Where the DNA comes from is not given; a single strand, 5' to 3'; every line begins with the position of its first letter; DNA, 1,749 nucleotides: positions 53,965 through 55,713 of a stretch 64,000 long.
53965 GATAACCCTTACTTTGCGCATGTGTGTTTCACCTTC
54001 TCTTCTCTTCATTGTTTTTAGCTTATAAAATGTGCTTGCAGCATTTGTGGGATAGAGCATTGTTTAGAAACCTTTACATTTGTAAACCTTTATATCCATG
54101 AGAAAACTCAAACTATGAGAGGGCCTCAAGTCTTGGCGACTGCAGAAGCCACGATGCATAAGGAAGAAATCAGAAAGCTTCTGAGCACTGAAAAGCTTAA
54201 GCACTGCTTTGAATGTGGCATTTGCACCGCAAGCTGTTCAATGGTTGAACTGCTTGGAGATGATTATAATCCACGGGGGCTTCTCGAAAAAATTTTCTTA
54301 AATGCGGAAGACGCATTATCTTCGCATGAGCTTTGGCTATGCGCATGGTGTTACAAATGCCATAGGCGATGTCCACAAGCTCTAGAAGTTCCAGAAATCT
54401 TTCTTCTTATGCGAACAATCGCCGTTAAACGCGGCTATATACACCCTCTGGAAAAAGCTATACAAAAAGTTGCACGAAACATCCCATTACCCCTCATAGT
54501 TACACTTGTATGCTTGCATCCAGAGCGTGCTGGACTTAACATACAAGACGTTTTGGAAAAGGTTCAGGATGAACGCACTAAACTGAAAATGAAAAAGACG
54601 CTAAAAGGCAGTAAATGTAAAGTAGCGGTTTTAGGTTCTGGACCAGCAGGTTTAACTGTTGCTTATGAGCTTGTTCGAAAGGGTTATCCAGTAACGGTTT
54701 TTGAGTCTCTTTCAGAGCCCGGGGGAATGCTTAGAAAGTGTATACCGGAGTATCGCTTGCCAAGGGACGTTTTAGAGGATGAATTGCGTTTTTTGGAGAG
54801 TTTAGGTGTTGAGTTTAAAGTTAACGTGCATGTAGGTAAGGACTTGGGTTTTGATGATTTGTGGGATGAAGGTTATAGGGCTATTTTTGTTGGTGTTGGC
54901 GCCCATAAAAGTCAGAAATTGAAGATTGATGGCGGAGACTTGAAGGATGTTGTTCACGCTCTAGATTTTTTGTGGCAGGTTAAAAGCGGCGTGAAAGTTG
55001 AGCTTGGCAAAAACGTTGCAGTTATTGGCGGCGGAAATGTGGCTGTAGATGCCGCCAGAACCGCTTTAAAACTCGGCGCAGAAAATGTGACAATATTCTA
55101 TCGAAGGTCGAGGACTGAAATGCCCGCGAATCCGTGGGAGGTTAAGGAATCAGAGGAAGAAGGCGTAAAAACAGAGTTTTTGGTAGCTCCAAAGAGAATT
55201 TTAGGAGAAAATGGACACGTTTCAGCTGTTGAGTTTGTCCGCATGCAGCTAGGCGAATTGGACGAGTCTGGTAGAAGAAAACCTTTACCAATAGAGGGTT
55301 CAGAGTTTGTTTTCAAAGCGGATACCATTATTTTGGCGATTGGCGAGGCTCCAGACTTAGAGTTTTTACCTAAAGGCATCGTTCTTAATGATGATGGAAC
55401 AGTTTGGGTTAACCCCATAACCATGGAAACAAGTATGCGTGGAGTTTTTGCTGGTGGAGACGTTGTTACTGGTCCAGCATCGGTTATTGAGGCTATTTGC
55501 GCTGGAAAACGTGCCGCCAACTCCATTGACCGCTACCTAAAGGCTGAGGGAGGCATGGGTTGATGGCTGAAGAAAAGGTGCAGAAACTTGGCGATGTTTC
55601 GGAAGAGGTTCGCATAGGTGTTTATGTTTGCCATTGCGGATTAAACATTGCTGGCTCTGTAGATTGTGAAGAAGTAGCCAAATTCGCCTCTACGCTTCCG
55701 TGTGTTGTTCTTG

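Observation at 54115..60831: Tightly coupled hdrC::gltD - hdrA::mvhD - korDABC operon, a candidate undescribed electron-bifurcating 2-oxoacid/ferredoxin/NAD(P)H module without HdrB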

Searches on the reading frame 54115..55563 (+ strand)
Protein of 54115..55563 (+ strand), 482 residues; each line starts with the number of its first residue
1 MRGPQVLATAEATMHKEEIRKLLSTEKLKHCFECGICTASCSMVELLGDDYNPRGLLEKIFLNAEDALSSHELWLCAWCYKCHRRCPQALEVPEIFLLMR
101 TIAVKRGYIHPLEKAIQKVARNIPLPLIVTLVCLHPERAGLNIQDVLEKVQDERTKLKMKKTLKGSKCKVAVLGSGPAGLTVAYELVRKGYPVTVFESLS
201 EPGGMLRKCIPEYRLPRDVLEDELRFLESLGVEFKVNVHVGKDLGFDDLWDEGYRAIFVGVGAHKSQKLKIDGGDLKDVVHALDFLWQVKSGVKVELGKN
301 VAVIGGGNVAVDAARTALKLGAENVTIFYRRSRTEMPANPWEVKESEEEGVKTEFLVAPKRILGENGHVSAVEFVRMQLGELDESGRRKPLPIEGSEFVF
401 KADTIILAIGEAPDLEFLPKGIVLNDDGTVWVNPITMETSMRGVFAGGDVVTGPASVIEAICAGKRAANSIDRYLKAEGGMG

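Call 3: search_protein_families(library=pfam, proteins=[window:54115-55563:+], max_evalue=0.01)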
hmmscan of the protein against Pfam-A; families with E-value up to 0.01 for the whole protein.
window:54115-55563:+ (482 aa): 22 families
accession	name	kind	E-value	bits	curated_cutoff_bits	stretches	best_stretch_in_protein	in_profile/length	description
PF07992.20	Pyr_redox_2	-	2.3e-31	109.7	26.1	1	169-462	2-289/291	Pyridine nucleotide-disulphide oxidoreductase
PF13738.12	Pyr_redox_3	-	3.6e-14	53.1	30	1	288-448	155-305/305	Pyridine nucleotide-disulphide oxidoreductase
PF00070.33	Pyr_redox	-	1.5e-10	41.9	22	2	300-373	1-78/82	Pyridine nucleotide-disulphide oxidoreductase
PF13183.11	Fer4_8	-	7.5e-09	36.4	27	1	28-88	2-66/68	4Fe-4S dicluster domain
PF13450.12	NAD_binding_8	-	2.8e-08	34.3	21.9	1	172-206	1-35/68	NAD(P)-binding Rossmann-like domain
PF01266.30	DAO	-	4.5e-07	30.2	27.9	1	169-203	1-35/353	FAD dependent oxidoreductase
PF13534.11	Fer4_17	-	8.5e-07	29.9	22.2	1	31-90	2-60/61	4Fe-4S dicluster domain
PF01262.27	AlaDh_PNT_C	-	1.5e-06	28.3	23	1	292-333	22-62/214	Alanine dehydrogenase/PNT, C-terminal domain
PF13187.11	Fer4_9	-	1.5e-05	25.3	27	1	30-88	1-49/52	4Fe-4S dicluster domain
PF01946.23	Thi4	-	0.0001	22.1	26.2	1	156-204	6-55/235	Thi4 family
PF03807.23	F420_oxidored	-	0.00015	22.7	21.6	0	301-334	2-35/94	NADP oxidoreductase coenzyme F420-dependent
PF13241.12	NAD_binding_7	-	0.00021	22.3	22.1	0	298-332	7-40/104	Putative NAD(P)-binding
PF12831.13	FAD_oxidored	-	0.00029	20.7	27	0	170-206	2-38/416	FAD dependent oxidoreductase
PF01593.30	Amino_oxidase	-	0.00037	20.3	19.8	1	178-204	2-28/443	Flavin containing amine oxidoreductase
PF01494.25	FAD_binding_3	-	0.00077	19.2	22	1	167-202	1-36/349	FAD binding domain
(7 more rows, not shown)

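Call 4: search_protein_families(library=ncbifam, proteins=[window:54115-55563:+], max_evalue=0.001)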
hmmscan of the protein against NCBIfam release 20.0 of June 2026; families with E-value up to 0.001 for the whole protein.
window:54115-55563:+ (482 aa): 84 families (the best 25 are shown)
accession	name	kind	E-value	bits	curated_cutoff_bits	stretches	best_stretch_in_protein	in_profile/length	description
NF009410.0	PRK12771.1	subfamily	6.7e-106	355.1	516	1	81-477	49-447/566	NAD(P)-binding protein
NF009454.0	PRK12814.1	equivalog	2.6e-103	346.6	916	1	81-478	103-503/657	putative NADPH-dependent glutamate synthase small subunit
NF009414.0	PRK12778.1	equivalog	5.7e-97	325.7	1103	1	152-477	416-751/752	bifunctional dihydroorotate dehydrogenase B NAD binding subunit/NADPH-dependent glutamate synthase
TIGR01316.1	gltA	equivalog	1.5e-93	314.1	471.75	1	159-475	125-449/449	NADPH-dependent glutamate synthase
TIGR03315.1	Se_ygfK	equivalog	1.4e-82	277.7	835.3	1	82-471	447-835/1012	putative selenate reductase subunit YgfK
NF010590.0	PRK13984.1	equivalog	6.5e-77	259.1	946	1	71-478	187-609/611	putative oxidoreductase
NF009409.0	PRK12770.1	subfamily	7.3e-76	255.5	343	1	159-478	10-353/360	putative glutamate synthase subunit beta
TIGR01318.1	gltD_gamma_fam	subfamily_domain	1.3e-73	248.2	482.95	1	163-476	137-466/467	glutamate synthase, small subunit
NF009408.0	PRK12769.1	equivalog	1.4e-70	238.2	1003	1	141-477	298-653/659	formate-dependent uric acid utilization protein AegA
NF009413.0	PRK12775.1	equivalog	1e-69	235.5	1895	1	154-477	417-756/1006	putative trifunctional 2-polyprenylphenol hydroxylase/glutamate synthase subunit beta/ferritin domain-containing protein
NF009415.0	PRK12779.1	equivalog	2e-64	218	1519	1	151-472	290-623/944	putative bifunctional glutamate synthase subunit beta/2-polyprenylphenol hydroxylase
NF009451.0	PRK12809.1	equivalog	4.7e-59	200.2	1154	1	166-471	309-630/639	formate-dependent uric acid utilization protein YgfT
TIGR01317.1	GOGAT_sm_gam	subfamily_domain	2.7e-50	171.6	447.7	1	166-477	142-480/485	glutamate synthase small subunit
NF045663.1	diclust_near_Sec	equivalog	5.5e-37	127.3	530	2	112-268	42-203/759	pyridine nucleotide-disulfide oxidoreductase/dicluster-binding protein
TIGR01292.1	TRX_reduct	equivalog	4.5e-20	71.7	343.45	1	298-475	141-300/300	thioredoxin-disulfide reductase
TIGR03290.1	CoB_CoM_SS_C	equivalog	3.9e-19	69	160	1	29-117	2-89/144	CoB--CoM heterodisulfide reductase subunit C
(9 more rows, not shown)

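Call 11: find_homologous_proteins(query=window:54115-55563:+, max_evalue=1e-20)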
Query window:54115-55563:+ (482 aa): 7995 proteins with E <= 1e-20 among 8000 candidates; the best 120 are listed.
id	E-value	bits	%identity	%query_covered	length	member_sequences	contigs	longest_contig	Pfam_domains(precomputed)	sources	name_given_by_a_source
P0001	0.0e+0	1081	100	99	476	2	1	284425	PF01266.31,PF13450.13,PF07992.21,PF00070.34,PF13738.13,PF01262.28,PF13534.12,PF13183.12,PF13187.12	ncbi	ncbi:MAG: FAD-dependent oxidoreductase [Candidatus Bathyarchaeia archaeon]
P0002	1.1e-273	926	84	99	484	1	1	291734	PF01266.31,PF13450.13,PF07992.21,PF00070.34,PF13738.13,PF01262.28,PF13534.12,PF13183.12,PF13187.12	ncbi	ncbi:MAG: FAD-dependent oxidoreductase [Candidatus Bathyarchaeia archaeon]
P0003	1.3e-270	916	84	98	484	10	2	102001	PF01266.31,PF01593.31,PF13450.13,PF07992.21,PF00070.34,PF13738.13,PF01262.28,PF13534.12,PF13183.12,PF13187.12,PF12831.14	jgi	jgi:NADPH-dependent glutamate synthase beta subunit-like oxidoreductase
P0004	3.5e-270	915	85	99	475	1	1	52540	PF01266.31,PF13450.13,PF07992.21,PF00070.34,PF13738.13,PF01262.28,PF13534.12,PF13183.12,PF13187.12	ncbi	ncbi:MAG: FAD-dependent oxidoreductase [Candidatus Bathyarchaeia archaeon]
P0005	6.7e-270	914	85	98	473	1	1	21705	PF01266.31,PF13450.13,PF07992.21,PF00070.34,PF13738.13,PF13534.12,PF13183.12,PF13187.12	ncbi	ncbi:MAG: FAD-dependent oxidoreductase [Candidatus Bathyarchaeales archaeon]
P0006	8.5e-270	913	85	98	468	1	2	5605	PF01266.31,PF01593.31,PF13450.13,PF07992.21,PF00070.34,PF13738.13,PF01262.28,PF13534.12,PF13183.12,PF13187.12,PF12831.14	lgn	-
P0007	1.8e-259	879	65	64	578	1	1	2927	PF13241.13,PF13450.13,PF07992.21,PF00070.34,PF13534.12,PF01134.29,PF12831.14,PF01266.31,PF13434.13,PF01593.31,PF13738.13,PF01262.28,PF13183.12,PF13187.12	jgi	-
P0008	6.5e-252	854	77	98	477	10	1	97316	PF13450.13,PF07992.21,PF00070.34,PF13534.12,PF01946.24,PF01266.31,PF01593.31,PF00890.31,PF13738.13,PF01262.28,PF13237.12,PF13183.12,PF13187.12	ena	-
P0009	2.0e-251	853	78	98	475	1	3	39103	PF13450.13,PF07992.21,PF00070.34,PF13534.12,PF12831.14,PF01266.31,PF01593.31,PF13738.13,PF01262.28,PF13237.12,PF13183.12,PF13187.12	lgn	-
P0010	1.5e-249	847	78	97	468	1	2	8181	PF01266.31,PF01593.31,PF13450.13,PF07992.21,PF00070.34,PF13738.13,PF01262.28,PF13534.12,PF13183.12,PF13187.12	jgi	jgi:NADPH-dependent glutamate synthase beta subunit-like oxidoreductase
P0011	2.5e-249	846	76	98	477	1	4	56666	PF01946.24,PF01266.31,PF01593.31,PF13450.13,PF07992.21,PF00070.34,PF13738.13,PF13534.12,PF13237.12,PF13183.12,PF13187.12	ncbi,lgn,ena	ncbi:MAG: FAD-dependent oxidoreductase [Candidatus Bathyarchaeia archaeon]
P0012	5.0e-228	776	71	98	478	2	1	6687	PF13241.13,PF13450.13,PF07992.21,PF00070.34,PF03486.21,PF13534.12,PF01134.29,PF12831.14,PF01946.24,PF01266.31,PF01593.31,PF00890.31,PF13738.13,PF01262.28,PF13237.12,PF13183.12,PF13187.12,PF03807.24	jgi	-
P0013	2.1e-226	770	70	98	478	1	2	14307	PF13241.13,PF13450.13,PF07992.21,PF00070.34,PF03486.21,PF13534.12,PF12831.14,PF01946.24,PF01266.31,PF01593.31,PF00890.31,PF13738.13,PF13183.12,PF13187.12,PF03807.24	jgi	-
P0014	3.0e-226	770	70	98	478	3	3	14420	PF13241.13,PF13450.13,PF07992.21,PF00070.34,PF12831.14,PF01946.24,PF01266.31,PF01593.31,PF00890.31,PF13738.13,PF01262.28,PF13183.12,PF13187.12,PF03807.24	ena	-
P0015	1.5e-225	767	71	98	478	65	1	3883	PF13241.13,PF13450.13,PF07992.21,PF00070.34,PF03486.21,PF13534.12,PF01134.29,PF12831.14,PF01946.24,PF01266.31,PF01593.31,PF00890.31,PF13738.13,PF01262.28,PF13237.12,PF13183.12,PF13187.12,PF03807.24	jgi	jgi:heterodisulfide reductase subunit A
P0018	4.9e-225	766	69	98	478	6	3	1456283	PF13241.13,PF13450.13,PF07992.21,PF00070.34,PF13534.12,PF01134.29,PF12831.14,PF01946.24,PF01266.31,PF01593.31,PF00890.31,PF13738.13,PF01262.28,PF13183.12,PF13187.12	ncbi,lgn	ncbi:MAG: FAD-dependent oxidoreductase [Candidatus Bathyarchaeia archaeon]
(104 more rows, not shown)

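Call 14: find_encoding_contigs(protein=P0018, flank=10000, max_places=3)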
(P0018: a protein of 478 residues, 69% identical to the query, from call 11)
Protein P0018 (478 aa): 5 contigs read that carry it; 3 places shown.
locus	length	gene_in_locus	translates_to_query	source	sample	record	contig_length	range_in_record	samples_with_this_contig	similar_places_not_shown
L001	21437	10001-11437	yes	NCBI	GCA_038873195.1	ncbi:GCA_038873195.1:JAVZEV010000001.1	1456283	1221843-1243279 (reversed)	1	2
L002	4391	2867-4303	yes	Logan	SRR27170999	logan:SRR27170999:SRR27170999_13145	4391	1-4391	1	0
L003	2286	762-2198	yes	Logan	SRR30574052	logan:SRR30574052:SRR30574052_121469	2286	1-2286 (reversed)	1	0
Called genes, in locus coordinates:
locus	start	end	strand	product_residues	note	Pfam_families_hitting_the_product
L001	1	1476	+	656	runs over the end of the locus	PF03030:H_PPase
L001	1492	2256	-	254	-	PF00215:OMPdecase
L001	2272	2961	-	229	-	PF03483:B3_4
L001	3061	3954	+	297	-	PF00892:EamA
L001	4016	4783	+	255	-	-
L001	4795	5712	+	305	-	PF01904:DUF72, PF19102:DUF5789 (faint)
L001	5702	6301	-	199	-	PF03167:UDG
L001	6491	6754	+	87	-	PF12675:DUF3795 (faint)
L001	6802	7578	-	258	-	PF00149:Metallophos, PF12850:Metallophos_2, PF14582:Metallophos_3 (faint)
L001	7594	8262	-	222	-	PF01865:PhoU_div, PF01895:PhoU (faint)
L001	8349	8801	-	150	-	PF02391:MoaE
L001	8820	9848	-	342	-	PF01113:DapB_N, PF19328:DAP_DH_C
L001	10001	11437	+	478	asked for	PF13183:Fer4_8, PF13187:Fer4_9 (weak), PF13534:Fer4_17 (weak), PF01946:Thi4 (weak), PF01266:DAO, PF07992:Pyr_redox_2, PF13450:NAD_binding_8, PF13738:Pyr_redox_3, +7 more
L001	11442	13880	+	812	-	PF12831:FAD_oxidored (weak), PF00037:Fer4 (weak), PF12838:Fer4_7, PF13187:Fer4_9 (weak), PF13237:Fer4_10, PF14697:Fer4_21 (weak), PF25160:LdpA_Fe-S-bd (weak), PF02662:FlpD, +6 more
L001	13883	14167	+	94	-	PF14697:Fer4_21 (faint), PF25160:LdpA_Fe-S-bd (faint), PF12797:Fer4_2 (faint), PF13237:Fer4_10 (weak), PF00037:Fer4 (faint), PF12837:Fer4_6 (faint), PF12838:Fer4_7, PF13187:Fer4_9 (weak), +1 more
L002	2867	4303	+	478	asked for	PF13183:Fer4_8, PF13187:Fer4_9 (weak), PF13534:Fer4_17 (weak), PF01946:Thi4 (weak), PF01266:DAO, PF07992:Pyr_redox_2, PF13450:NAD_binding_8, PF13738:Pyr_redox_3, +7 more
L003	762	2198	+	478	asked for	PF13183:Fer4_8, PF13187:Fer4_9 (weak), PF13534:Fer4_17 (weak), PF01946:Thi4 (weak), PF01266:DAO, PF07992:Pyr_redox_2, PF13450:NAD_binding_8, PF13738:Pyr_redox_3, +7 more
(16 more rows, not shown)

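Call 22: search_protein_representatives(protein=window:54115-55563:+)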
Query: 482 residues. Proteins with E-value up to 0.001 (for the whole library): 23388; up to 1e-10: 11314; up to 1e-30: 4005. The best 150 are listed.
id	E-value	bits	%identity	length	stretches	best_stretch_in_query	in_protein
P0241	1.3e-185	634.2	59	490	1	15-478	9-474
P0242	8.6e-151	519.3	53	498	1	16-476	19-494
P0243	1.7e-148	511.7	52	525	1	16-481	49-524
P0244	1.2e-142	492.4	81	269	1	7-276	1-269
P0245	7.7e-128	443.6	46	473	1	28-477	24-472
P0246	2.5e-117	408.9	43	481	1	20-477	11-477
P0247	2.3e-111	389.2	42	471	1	17-476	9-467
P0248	1.9e-110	386.2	47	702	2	82-476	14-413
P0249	1.5e-106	373.4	52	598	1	81-476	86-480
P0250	5.2e-104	365.0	51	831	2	163-478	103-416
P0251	7.4e-104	364.5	41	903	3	31-476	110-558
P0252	3.5e-103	362.3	51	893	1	117-478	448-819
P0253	3.5e-103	362.3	53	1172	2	114-476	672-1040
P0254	5.0e-103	361.8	51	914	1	112-478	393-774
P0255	8.5e-103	361.0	42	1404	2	10-476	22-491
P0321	4.5e-90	319.0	44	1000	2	29-477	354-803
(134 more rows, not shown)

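Call 25: find_related_loci(query=A1, collection=genome_contigs, flank=10000)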
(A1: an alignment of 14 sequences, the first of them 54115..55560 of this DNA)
Query A1 (482 aa) in genome_contigs; peptide patterns used: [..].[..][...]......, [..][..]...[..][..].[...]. (x = any residue, [..] = any of these).
600 stretches matched a pattern (row limit reached: there are more); 574 encode a relative of the query (tblastn E <= 1e-3); the best 80 are kept; 80 distinct loci.
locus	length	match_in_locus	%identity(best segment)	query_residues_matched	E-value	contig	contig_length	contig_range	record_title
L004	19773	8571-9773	49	82-478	1e-115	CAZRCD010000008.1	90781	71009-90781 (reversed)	MAG TPA_asm: uncultured Candidatus Bathyarchaeia archaeon isolate binchicken_co262_240 genome assembly, contig: NODE_148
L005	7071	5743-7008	48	83-478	9e-116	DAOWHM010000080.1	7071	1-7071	MAG TPA_asm: Candidatus Bathyarchaeota archaeon isolate CSMAG_2017 CSMAG_2017_k141_1591803_length_7071_cov_14.7651, whol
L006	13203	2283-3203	57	169-476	5e-110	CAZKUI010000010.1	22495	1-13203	MAG TPA_asm: uncultured Candidatus Bathyarchaeia archaeon isolate SRP141552_co1_141 genome assembly, contig: NODE_876_le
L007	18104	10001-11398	42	18-478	3e-102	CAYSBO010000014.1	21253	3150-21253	MAG TPA_asm: uncultured Dehalococcoidales bacterium isolate SRP319275_co2_15 genome assembly, contig: NODE_1874_length_2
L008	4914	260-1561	41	30-481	5e-99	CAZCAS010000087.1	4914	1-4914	MAG TPA_asm: uncultured Dehalococcoidales bacterium isolate binchicken_co294_152 genome assembly, contig: NODE_13754_len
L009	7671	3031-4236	42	82-476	7e-99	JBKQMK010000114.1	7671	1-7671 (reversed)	MAG: Desulfomonilaceae bacterium isolate LABRr1A1B1C__bin_124 LABRr1A1B1C_000000049395, whole genome shotgun sequence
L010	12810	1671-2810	46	112-478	1e-97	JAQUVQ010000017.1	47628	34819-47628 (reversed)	MAG: Smithellaceae bacterium isolate STD2_170 NODE_2524_length_47628_cov_7.877392_Sandtown_D2, whole genome shotgun sequ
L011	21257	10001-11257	42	82-475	8e-97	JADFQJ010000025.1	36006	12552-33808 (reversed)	MAG: Bacteroidetes bacterium isolate B79T3L11 B79T3L11_NODE758, whole genome shotgun sequence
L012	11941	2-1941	38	11-478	1e-94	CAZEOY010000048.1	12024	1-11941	MAG TPA_asm: uncultured Syntrophobacteraceae bacterium isolate binchicken_co274_11 genome assembly, contig: NODE_13142_l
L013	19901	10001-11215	43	82-477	2e-92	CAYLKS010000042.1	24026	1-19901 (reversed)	MAG TPA_asm: uncultured bacterium isolate binchicken_co256_502 genome assembly, contig: NODE_3841_length_24026_cov_8.663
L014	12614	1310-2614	39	57-476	2e-90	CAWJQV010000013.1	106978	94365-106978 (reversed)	MAG: uncultured delta proteobacterium isolate MFD02979.bin.2.153 genome assembly, contig: contig_149953, whole genome sh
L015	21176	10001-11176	43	82-478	4e-89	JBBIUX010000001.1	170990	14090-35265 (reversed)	MAG: Candidatus Fraserbacteria bacterium isolate BR2F70218_bin_63 NODE_66_length_170990_cov_5.77461, whole genome shotgu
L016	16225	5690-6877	42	82-479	3e-88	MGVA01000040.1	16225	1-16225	MAG: Elusimicrobia bacterium RIFOXYA12_FULL_51_18 rifixya3_full_scaffold_4390, whole genome shotgun sequence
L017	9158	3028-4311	42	65-476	2e-87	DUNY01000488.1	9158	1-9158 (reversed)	MAG TPA_asm: Thermoanaerobacterales bacterium isolate AS08sgBPME_119 132137_AS08, whole genome shotgun sequence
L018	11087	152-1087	50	169-478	8e-87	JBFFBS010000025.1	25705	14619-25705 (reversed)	MAG: Syntrophobacteria bacterium isolate Mix_mud12.2021.10.10 k141_848075_length_25705_cov_20.1485, whole genome shotgun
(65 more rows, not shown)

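Call 28: search_solved_structures(query=window:54115-55560:+, max_evalue=1e-10)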
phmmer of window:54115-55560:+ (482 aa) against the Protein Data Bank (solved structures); distinct sequences matched with E-value up to 1e-10: 17.
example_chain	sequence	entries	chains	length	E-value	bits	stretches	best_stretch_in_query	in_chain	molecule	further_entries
9n5u_A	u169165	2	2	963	7.8e-95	321.5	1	168-477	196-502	NfnA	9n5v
9bov_A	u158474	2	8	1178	3.3e-92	312.8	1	167-477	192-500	Molybdopterin oxidoreductase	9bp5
8oh5_C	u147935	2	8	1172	1.2e-82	281.3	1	113-476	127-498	Formate dehydrogenase-O, major subunit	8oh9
5jca_L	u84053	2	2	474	4.7e-79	269.5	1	152-478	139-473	NADH-dependent Ferredoxin:NADP Oxidoreductase (NfnI) subunit alpha | NADH-dependent Ferredoxin:NADP Oxidoreductase subunit alpha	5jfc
4ylf_B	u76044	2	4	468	3.9e-78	266.4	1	161-478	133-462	Dihydropyrimidine dehydrogenase subunit A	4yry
5vj7_A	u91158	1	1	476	1.9e-66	227.9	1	152-479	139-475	Oxidoreductase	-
6s6s_G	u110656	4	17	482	2.1e-54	188.2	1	168-478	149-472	Glutamate synthase [NADPH] small chain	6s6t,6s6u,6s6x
2vdc_G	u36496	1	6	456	2.7e-54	187.9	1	168-478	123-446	GLUTAMATE SYNTHASE [NADPH] SMALL CHAIN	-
1h7x_A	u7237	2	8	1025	1.2e-35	126.4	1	164-480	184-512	DIHYDROPYRIMIDINE DEHYDROGENASE | Dihydropyrimidine dehydrogenase [NADP(+)]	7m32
7m31_A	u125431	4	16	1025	1.2e-35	126.4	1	164-480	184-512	Dihydropyrimidine dehydrogenase [NADP(+)]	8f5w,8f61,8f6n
1gt8_A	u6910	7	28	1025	1.2e-35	126.4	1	164-480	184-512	DIHYDROPYRIMIDINE DEHYDROGENASE | Dihydropyrimidine dehydrogenase [NADP(+)]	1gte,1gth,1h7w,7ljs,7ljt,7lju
7mfm_I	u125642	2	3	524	1.1e-33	119.9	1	163-477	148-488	Glutamate synthase (NADPH) small chain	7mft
8rvv_C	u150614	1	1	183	4.2e-16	61.9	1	21-118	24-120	H(2):CoB-CoM heterodisulfide,ferredoxin reductase subunit C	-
8rvu_c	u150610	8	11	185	4.4e-16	61.8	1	21-118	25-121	H(2):CoB-CoM heterodisulfide,ferredoxin reductase subunit C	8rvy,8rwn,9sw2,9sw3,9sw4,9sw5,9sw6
5odc_C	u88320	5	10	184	7.5e-16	61.1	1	27-112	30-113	Heterodisulfide reductase, subunit C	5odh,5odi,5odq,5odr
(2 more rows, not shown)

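Call 78: predict_structure(alignment_id=A3)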
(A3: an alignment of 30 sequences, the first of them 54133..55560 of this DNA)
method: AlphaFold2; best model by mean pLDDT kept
length: 476 residues; sequences in the alignment: 30
mean_pLDDT: 83.4   pTM: 0.85
mean pLDDT of the five models: 83.4, 82.2, 81.6, 81.3, 77.7
residues with pLDDT >= 90: 212; 70-90: 188; 50-70: 54; < 50: 22
segments of 3 or more residues with pLDDT < 50: 1-7, 24-34
pLDDT, mean of each block of 10 residues (from residue 1): 44 61 44 60 73 79 77 54 66 86 85 89 84 89 89 60 91 95 94 91 83 93 94 89 94 84 78 91 88 94 90 96 87 82 95 94 96 80 90 97 83 90 90 96 82 88 95 62
secondary structure, 60 per line:
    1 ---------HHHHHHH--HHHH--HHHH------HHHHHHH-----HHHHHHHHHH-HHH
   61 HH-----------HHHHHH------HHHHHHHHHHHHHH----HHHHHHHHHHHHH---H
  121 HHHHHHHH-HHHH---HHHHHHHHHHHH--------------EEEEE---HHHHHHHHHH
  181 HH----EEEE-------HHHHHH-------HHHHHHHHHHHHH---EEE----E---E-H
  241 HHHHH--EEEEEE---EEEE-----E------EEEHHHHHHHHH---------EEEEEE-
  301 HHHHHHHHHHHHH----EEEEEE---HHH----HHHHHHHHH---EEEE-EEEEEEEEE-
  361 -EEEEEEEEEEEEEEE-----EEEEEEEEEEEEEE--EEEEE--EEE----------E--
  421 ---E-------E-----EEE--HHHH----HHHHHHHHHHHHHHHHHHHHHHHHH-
elements in order: H10-16 H19-22 H25-28 H35-41 H47-56 H58-62 H74-79 H86-99 H104-116 H120-128 H130-133 H137-148 E163-167 H171-182 E187-190 H198-203 H211-223 E227-229 H240-245 E248-253 E257-260 E273-275 H276-284 E294-299 H301-313 E318-323 H334-342 E346-349 E351-359 E362-376 E382-395 E398-402 E405-407 E438-440 H443-446 H451-475
